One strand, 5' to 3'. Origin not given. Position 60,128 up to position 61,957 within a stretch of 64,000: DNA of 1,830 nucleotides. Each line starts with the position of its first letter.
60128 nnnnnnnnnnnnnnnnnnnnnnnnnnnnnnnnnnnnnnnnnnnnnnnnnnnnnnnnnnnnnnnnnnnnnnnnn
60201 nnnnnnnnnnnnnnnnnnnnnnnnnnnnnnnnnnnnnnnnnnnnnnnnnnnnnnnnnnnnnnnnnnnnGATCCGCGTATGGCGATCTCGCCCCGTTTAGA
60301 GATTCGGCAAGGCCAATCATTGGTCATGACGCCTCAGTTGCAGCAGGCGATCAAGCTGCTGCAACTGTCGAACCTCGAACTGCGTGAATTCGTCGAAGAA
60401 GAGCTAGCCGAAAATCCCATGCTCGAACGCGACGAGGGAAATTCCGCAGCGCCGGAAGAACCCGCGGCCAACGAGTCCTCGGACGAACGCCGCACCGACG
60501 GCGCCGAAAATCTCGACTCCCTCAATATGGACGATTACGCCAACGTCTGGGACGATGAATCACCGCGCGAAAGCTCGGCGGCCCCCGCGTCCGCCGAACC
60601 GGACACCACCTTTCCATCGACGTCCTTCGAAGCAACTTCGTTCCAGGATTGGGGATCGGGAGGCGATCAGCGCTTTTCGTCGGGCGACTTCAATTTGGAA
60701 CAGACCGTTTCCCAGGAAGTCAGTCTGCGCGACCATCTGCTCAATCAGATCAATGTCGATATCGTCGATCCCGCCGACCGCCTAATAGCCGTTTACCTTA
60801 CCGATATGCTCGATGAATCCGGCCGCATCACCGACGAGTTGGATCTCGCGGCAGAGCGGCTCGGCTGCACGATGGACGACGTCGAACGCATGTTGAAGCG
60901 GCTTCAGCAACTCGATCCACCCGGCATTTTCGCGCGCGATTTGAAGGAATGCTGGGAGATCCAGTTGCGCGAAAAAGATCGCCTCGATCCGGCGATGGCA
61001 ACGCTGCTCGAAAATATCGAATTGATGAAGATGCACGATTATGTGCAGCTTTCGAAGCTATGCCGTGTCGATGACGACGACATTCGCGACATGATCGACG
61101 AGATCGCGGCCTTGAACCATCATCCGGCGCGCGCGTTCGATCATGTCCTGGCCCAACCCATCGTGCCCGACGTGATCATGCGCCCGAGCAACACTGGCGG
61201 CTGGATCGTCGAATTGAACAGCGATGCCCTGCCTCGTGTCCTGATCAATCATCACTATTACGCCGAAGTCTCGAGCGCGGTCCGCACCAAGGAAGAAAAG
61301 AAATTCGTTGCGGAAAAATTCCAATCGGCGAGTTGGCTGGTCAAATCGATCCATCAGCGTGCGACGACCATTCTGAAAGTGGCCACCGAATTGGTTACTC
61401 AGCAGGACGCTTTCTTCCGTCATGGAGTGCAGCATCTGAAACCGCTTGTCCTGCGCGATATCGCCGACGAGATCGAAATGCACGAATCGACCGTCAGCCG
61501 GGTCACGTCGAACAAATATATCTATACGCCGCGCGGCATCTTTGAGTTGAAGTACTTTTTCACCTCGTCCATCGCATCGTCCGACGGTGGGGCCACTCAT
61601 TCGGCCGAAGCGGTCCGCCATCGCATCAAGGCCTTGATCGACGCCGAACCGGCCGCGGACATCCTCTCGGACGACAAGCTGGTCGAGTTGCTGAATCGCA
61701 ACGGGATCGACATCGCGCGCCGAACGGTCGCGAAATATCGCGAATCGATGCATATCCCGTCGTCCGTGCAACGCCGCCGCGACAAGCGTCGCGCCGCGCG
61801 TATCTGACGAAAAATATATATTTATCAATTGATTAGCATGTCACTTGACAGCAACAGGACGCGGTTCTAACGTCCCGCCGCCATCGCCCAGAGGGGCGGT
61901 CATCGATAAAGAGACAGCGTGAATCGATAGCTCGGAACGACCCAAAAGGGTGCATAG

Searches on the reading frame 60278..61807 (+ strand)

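Call 70: search_protein_families(library=pfam, proteins=[window:60278-61807:+], max_evalue=0.00001)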
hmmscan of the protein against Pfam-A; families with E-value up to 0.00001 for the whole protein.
window:60278-61807:+ (509 aa): 3 families
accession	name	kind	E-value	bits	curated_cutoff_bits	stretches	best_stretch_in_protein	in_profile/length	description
PF04552.19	Sigma54_DBD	-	2e-68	229.6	22.8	1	342-501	2-160/160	Sigma-54, DNA binding domain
PF04963.19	Sigma54_CBD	-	7.8e-51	172.9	22.9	1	140-327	2-185/185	Sigma-54 factor, core binding domain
PF00309.25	Sigma54_AID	-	3.1e-19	69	23.8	1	6-50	1-45/46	Sigma-54 factor, Activator interacting domain (AID)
